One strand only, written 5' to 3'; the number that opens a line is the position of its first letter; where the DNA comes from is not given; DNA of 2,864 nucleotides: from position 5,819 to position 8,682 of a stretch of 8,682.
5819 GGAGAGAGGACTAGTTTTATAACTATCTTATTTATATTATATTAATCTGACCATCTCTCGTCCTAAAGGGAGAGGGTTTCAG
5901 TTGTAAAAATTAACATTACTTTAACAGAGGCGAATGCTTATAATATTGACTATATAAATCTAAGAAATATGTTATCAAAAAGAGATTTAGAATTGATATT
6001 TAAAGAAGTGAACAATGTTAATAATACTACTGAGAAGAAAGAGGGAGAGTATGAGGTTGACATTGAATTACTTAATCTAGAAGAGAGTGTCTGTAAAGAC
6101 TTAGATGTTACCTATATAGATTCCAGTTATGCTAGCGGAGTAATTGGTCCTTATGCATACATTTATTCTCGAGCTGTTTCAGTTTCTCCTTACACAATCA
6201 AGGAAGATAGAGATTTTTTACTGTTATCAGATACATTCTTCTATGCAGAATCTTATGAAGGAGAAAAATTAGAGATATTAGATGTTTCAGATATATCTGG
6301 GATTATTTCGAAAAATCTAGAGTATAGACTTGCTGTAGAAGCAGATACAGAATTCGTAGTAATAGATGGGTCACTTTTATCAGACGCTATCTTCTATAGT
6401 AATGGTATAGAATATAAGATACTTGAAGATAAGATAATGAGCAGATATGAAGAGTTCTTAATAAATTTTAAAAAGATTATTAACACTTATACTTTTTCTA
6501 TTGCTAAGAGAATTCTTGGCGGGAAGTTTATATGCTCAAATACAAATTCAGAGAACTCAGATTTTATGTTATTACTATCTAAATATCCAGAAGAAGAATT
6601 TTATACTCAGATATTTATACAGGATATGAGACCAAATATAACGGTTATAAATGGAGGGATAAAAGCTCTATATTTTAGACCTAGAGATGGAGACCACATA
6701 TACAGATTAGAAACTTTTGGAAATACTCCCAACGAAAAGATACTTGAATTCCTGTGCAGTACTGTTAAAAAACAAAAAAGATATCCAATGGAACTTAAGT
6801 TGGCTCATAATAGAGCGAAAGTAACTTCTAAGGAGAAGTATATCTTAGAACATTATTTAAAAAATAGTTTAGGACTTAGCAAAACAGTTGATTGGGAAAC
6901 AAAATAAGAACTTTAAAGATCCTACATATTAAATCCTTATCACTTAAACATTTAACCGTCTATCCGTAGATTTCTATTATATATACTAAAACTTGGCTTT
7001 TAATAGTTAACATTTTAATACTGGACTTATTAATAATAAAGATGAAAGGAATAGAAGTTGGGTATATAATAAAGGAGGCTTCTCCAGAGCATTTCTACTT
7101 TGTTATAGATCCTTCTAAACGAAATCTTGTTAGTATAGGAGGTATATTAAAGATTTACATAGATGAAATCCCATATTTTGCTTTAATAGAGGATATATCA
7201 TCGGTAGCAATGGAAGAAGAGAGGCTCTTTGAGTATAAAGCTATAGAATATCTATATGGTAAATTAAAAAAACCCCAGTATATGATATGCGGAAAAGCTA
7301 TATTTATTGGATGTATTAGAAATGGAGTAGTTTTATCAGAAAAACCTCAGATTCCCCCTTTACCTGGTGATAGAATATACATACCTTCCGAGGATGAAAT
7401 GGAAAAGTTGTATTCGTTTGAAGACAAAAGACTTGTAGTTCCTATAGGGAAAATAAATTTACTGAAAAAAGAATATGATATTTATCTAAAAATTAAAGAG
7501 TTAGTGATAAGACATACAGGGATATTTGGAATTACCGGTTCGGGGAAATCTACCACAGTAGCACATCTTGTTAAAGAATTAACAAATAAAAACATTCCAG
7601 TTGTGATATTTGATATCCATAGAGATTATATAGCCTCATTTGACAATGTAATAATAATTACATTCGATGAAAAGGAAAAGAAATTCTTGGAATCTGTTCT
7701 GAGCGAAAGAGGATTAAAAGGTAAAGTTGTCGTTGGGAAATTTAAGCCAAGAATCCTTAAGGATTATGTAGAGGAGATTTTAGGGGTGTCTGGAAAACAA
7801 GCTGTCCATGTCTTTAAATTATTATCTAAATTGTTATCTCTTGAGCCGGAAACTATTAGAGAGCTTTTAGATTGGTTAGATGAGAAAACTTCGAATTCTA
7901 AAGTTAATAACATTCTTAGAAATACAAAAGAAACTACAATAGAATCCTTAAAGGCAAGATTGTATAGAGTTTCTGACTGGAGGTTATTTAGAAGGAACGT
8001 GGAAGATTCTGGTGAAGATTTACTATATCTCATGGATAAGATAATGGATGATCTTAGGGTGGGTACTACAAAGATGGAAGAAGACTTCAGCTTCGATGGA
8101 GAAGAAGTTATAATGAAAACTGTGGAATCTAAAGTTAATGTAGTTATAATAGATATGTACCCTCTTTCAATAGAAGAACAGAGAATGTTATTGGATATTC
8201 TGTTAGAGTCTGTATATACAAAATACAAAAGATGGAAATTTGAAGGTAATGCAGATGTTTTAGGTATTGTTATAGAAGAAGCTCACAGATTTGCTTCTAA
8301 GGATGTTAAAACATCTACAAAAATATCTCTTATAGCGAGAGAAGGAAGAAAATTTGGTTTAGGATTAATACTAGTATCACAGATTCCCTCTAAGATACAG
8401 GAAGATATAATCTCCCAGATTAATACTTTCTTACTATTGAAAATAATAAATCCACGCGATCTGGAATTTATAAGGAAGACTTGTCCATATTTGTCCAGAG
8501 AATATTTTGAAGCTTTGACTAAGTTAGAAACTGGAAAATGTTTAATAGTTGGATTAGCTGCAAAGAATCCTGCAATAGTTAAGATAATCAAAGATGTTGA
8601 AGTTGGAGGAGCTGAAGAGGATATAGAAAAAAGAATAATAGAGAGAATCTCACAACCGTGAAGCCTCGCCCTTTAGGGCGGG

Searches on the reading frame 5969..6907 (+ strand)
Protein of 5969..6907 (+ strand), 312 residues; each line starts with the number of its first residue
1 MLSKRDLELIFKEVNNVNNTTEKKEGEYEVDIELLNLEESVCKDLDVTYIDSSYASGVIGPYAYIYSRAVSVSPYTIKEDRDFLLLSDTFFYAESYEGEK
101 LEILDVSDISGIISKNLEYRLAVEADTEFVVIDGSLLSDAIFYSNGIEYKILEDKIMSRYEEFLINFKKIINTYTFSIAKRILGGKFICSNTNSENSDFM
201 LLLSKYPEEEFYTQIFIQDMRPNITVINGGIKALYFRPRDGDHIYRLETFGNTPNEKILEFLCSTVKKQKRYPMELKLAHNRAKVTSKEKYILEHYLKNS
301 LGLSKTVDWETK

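Call 14: search_protein_families(library=pfam, proteins=[window:5969-6907:+], max_evalue=0.01)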
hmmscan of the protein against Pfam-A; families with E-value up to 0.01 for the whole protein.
window:5969-6907:+ (312 aa): 2 families
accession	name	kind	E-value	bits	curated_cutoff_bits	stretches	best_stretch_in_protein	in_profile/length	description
PF09376.16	NurA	-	5.3e-12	46.2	21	1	50-285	6-254/254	NurA domain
PF14564.11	Membrane_bind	-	0.0029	18.4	25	0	171-232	13-73/110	Membrane binding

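Call 67: find_encoding_contigs(protein=window:5969-6907:+, flank=10000, max_places=6)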
Protein window:5969-6907:+ (312 aa): 8 contigs read that carry it; 6 places shown.
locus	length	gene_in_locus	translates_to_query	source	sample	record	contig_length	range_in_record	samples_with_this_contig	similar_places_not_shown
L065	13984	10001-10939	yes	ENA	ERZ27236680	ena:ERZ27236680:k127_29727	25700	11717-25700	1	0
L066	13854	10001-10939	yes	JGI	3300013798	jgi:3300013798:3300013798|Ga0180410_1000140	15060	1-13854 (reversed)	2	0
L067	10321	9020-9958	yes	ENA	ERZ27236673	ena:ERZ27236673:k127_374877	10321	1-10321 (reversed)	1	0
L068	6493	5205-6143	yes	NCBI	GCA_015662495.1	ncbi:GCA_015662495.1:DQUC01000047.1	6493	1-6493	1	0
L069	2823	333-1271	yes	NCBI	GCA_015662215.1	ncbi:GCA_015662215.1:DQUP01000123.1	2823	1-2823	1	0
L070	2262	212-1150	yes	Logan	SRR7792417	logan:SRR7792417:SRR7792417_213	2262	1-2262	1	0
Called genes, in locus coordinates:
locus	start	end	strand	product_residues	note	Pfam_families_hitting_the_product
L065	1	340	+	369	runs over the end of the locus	PF02005:TRM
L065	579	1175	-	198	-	-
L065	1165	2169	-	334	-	-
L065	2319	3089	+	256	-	PF02355:SecD_SecF_C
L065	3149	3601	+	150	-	PF01951:Archease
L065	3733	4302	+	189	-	PF04266:ASCH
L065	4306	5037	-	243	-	-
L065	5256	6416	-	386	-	PF05569:Peptidase_M56, PF01435:Peptidase_M48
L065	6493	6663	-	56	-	-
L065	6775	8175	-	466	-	PF01368:DHH, PF27767:Arc_Cdc45 (faint), PF21763:DHH_CID, PF02272:DHHA1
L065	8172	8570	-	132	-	PF08069:Ribosomal_S13_N (weak), PF00312:Ribosomal_S15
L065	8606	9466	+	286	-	-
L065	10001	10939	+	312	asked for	PF09376:NurA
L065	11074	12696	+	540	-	PF01935:DUF87, PF05872:HerA_C (faint), PF10412:TrwB_AAD_bind (weak)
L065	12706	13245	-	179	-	-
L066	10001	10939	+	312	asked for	PF09376:NurA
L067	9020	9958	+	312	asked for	PF09376:NurA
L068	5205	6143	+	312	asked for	PF09376:NurA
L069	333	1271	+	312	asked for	PF09376:NurA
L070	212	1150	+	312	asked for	PF09376:NurA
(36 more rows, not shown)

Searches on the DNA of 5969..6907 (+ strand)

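Call 70: search_with_rna_model(model_id=R1, sources=[L065, L066, L067, L068, L069, L070, L001, L002, L003, L004, L005, L006], max_evalue=10, show_alignments=0)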
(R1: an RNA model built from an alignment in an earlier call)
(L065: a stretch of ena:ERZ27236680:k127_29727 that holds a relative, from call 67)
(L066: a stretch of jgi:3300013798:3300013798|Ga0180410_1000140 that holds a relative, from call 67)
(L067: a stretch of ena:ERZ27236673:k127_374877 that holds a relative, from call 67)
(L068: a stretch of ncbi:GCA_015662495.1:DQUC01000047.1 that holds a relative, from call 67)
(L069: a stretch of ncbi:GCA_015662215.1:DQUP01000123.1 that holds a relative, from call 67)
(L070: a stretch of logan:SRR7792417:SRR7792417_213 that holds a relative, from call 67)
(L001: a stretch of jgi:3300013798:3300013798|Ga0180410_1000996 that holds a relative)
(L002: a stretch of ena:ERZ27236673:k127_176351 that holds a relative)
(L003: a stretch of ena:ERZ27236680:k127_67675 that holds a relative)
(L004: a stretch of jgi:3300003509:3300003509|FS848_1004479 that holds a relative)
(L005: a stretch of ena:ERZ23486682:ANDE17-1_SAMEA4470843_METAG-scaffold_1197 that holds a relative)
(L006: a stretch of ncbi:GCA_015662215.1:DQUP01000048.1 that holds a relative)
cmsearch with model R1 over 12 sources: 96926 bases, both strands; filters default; matches with E-value up to 10: 7.
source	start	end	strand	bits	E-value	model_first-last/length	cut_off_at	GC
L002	7280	7381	+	61.2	8.8e-15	1-116/116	no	0.62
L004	4467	4568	+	61.2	8.8e-15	1-116/116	no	0.62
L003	2676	2777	+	61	9.9e-15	1-116/116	no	0.63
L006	1559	1660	+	60.3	1.6e-14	1-116/116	no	0.61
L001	7944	8045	+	57.1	1.2e-13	1-116/116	no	0.62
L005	1629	1730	+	57.1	1.2e-13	1-116/116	no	0.62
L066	13772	13850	+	16.7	0.014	1-116/116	no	0.52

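Call 71: search_with_rna_model(model_id=R1, source=L066, start=13500, end=13854, filters=off, max_evalue=1, show_alignments=2)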
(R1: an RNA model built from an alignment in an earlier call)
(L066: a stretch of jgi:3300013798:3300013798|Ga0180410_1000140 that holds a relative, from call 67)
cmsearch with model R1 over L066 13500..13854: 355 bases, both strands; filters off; matches with E-value up to 1: 1.
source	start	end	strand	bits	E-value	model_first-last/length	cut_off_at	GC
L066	13772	13850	+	16.8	4.7e-05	1-116/116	no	0.52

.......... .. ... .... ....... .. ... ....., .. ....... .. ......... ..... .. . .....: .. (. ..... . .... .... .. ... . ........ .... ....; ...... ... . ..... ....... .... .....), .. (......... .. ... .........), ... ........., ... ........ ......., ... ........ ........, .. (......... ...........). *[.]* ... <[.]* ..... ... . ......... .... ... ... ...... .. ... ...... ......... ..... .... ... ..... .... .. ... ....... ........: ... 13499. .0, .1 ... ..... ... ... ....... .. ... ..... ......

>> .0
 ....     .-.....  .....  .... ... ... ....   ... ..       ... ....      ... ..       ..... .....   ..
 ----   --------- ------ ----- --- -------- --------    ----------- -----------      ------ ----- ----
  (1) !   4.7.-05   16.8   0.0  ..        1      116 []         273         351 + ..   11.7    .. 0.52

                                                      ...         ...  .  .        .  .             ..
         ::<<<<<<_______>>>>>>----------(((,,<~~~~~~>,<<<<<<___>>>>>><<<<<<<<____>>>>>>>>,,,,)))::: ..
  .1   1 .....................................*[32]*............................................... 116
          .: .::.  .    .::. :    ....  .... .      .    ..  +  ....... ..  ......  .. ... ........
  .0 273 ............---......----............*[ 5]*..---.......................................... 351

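Call 82: search_rna_families(sources=[L071, L072, L073, L075, L066, L013, L036, L051], threshold=gathering)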
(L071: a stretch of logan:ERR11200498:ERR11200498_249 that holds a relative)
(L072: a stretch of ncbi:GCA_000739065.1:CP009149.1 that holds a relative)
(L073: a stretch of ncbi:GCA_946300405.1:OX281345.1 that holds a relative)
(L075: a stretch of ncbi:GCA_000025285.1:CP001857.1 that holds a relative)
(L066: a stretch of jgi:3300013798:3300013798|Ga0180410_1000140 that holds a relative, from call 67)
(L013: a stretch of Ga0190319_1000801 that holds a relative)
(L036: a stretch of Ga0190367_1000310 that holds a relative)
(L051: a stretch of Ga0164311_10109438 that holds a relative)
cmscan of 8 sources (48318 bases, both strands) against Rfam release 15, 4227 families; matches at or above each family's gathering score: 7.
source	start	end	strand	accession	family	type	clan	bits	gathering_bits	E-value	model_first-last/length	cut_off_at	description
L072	1748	1876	-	RF00062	HgcC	Gene;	-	122.9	50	3.1e-28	1-130/130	no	HgcC family RNA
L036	6889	7018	+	RF00062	HgcC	Gene;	-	107.7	50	4e-24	1-130/130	no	HgcC family RNA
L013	1047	1175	+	RF00062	HgcC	Gene;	-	102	50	1.4e-22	1-130/130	no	HgcC family RNA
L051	1307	1436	+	RF00062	HgcC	Gene;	-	95.2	50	9.8e-21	1-130/130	no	HgcC family RNA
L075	1838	1947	-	RF00062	HgcC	Gene;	-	82.9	50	2e-17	1-130/130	no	HgcC family RNA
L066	13284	13357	+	RF00005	tRNA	Gene; tRNA;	CL00001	60.9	29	7.6e-11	1-71/71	no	tRNA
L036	1779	1849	-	RF00005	tRNA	Gene; tRNA;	CL00001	55.8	29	1.9e-09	1-71/71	no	tRNA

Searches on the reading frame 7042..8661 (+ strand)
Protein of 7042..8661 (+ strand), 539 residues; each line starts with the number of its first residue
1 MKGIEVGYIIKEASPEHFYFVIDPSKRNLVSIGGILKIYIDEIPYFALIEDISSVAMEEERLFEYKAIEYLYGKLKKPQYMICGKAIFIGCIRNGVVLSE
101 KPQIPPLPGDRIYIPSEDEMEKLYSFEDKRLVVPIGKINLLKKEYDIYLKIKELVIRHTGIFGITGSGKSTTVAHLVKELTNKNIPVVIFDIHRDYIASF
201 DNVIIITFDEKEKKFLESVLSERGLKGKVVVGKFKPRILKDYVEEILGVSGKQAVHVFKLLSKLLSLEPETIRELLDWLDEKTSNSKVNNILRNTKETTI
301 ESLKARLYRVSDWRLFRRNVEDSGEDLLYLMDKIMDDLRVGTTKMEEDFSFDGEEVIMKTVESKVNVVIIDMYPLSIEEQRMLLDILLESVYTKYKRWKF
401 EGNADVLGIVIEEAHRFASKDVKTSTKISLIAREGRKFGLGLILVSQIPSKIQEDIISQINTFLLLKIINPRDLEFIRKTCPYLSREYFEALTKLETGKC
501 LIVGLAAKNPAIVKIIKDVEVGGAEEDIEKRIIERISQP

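Call 14: search_protein_families(library=pfam, proteins=[window:7042-8661:+], max_evalue=0.01)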
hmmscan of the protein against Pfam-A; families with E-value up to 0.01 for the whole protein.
window:7042-8661:+ (539 aa): 11 families
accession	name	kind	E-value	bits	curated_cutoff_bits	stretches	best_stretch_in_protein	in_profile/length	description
PF01935.23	DUF87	-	4.2e-24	86.3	23.2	1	139-390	7-219/220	Helicase HerA, central domain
PF05872.18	HerA_C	-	7.9e-08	31.8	22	1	146-195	12-60/502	Helicase HerA-like C-terminal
PF10412.15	TrwB_AAD_bind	-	3.1e-07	30.1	20.5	1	153-390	12-230/387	Type IV secretion-system coupling protein DNA-binding domain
PF13401.12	AAA_22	-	5.9e-05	23.8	27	1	161-224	10-65/130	AAA domain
PF24883.2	NPHP3_N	-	0.0022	18.7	24.8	1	161-299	27-153/164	Nephrocystin 3, N-terminal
PF01656.29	CbiA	-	0.0027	18.1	25.4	1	165-266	8-54/125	CobQ/CobB/MinD/ParA nucleotide binding domain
PF19044.6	P-loop_TraG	-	0.0029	16.7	25.8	1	157-198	30-71/413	TraG P-loop domain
PF04851.21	ResIII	-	0.0037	17.6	22.5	0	161-194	28-62/164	Type III restriction enzyme, res subunit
PF13173.12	AAA_14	-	0.0048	17.3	27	0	160-204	6-50/129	AAA domain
PF12846.13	AAA_10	-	0.0065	16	27.5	0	409-508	244-345/362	AAA-like domain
PF01637.24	ATPase_2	-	0.0083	16.4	33.2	1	161-302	25-162/225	ATPase domain predominantly from Archaea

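Call 66: find_encoding_contigs(protein=window:7042-8661:+, flank=10000, max_places=6)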
Protein window:7042-8661:+ (539 aa): no gene with exactly this product is on record in the collection.
